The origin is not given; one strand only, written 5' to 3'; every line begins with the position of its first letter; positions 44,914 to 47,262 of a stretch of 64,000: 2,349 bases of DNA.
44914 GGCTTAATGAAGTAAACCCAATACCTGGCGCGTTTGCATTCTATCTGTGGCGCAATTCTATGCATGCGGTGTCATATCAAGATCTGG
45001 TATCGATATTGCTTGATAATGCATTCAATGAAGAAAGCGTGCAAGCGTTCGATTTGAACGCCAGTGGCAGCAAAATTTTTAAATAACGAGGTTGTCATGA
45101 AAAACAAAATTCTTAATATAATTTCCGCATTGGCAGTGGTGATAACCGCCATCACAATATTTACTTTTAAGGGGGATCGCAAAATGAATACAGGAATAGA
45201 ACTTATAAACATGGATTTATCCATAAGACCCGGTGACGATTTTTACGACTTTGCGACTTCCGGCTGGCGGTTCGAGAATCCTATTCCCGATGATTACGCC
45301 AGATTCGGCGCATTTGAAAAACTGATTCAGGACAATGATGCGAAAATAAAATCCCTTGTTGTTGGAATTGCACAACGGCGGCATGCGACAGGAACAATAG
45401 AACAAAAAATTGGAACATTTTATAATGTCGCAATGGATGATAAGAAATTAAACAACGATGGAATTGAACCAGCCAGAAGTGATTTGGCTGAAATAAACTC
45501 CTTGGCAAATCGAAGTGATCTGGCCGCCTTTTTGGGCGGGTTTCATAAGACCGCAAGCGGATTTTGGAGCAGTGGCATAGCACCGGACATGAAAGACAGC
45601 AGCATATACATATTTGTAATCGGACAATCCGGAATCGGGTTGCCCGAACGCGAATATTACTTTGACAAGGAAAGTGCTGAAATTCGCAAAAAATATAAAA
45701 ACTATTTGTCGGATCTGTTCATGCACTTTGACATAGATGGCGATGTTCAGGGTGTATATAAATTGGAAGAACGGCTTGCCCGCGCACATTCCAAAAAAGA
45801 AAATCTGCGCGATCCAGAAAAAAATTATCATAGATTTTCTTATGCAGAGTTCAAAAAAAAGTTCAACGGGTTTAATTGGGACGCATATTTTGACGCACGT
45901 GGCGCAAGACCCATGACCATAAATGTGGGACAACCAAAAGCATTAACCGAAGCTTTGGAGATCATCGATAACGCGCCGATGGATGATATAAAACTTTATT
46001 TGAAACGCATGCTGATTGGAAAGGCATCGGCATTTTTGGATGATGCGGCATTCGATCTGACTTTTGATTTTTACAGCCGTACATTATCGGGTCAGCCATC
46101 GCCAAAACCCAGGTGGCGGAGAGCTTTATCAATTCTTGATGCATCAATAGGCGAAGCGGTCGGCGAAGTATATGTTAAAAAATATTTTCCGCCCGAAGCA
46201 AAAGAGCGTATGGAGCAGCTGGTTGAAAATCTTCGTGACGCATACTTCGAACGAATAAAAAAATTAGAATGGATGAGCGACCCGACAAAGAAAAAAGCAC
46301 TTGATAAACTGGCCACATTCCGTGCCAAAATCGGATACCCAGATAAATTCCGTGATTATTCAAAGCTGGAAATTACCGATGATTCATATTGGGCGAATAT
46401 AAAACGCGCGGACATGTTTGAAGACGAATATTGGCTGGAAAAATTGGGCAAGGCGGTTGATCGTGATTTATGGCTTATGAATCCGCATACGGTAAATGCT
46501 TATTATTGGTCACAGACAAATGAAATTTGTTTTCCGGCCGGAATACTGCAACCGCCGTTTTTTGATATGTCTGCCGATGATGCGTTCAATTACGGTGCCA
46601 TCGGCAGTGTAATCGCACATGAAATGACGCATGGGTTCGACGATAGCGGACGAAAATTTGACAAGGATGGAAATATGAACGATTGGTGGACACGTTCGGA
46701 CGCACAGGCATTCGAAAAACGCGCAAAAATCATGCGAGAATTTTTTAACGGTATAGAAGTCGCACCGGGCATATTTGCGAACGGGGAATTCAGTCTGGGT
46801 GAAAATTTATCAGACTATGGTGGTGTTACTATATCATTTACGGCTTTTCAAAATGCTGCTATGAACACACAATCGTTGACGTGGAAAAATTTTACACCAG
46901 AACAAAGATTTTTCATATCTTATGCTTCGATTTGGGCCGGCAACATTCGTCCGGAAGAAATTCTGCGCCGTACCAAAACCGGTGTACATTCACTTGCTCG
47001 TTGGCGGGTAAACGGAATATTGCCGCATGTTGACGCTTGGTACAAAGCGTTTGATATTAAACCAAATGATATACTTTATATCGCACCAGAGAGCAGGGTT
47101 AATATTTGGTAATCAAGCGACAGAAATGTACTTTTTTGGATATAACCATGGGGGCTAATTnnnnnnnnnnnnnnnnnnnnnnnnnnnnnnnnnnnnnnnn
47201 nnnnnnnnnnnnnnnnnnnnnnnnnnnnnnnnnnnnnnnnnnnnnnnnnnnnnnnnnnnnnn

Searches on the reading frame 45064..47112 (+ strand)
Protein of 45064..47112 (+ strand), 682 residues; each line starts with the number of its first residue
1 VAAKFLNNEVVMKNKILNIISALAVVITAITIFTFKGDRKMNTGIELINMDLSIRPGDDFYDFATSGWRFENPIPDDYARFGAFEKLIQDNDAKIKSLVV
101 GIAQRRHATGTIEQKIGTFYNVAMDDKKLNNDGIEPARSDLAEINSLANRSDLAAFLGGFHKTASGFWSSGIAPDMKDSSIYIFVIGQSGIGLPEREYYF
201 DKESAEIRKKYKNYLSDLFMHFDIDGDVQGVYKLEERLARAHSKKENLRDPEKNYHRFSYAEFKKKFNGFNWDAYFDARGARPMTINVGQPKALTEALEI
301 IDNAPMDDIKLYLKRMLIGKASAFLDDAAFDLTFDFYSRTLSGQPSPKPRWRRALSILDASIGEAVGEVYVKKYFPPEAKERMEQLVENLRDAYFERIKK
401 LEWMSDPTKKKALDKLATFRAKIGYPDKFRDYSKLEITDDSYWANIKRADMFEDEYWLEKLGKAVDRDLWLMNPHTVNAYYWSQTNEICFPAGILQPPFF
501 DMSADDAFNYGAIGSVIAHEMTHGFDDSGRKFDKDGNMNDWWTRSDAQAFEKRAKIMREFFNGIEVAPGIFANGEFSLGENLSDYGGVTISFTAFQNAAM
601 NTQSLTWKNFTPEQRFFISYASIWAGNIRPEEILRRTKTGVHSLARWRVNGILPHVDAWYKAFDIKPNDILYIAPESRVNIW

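Call 20: search_protein_families(library=ncbifam, proteins=[window:45064-47112:+], max_evalue=0.00001)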
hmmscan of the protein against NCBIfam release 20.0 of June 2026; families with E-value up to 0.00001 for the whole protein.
window:45064-47112:+ (682 aa): 1 family
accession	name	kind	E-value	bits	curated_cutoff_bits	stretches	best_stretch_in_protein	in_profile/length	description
NF052391.1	endpepPepOLacoc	equivalog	2.6e-99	333.7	1000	1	57-682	5-627/627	endopeptidase PepO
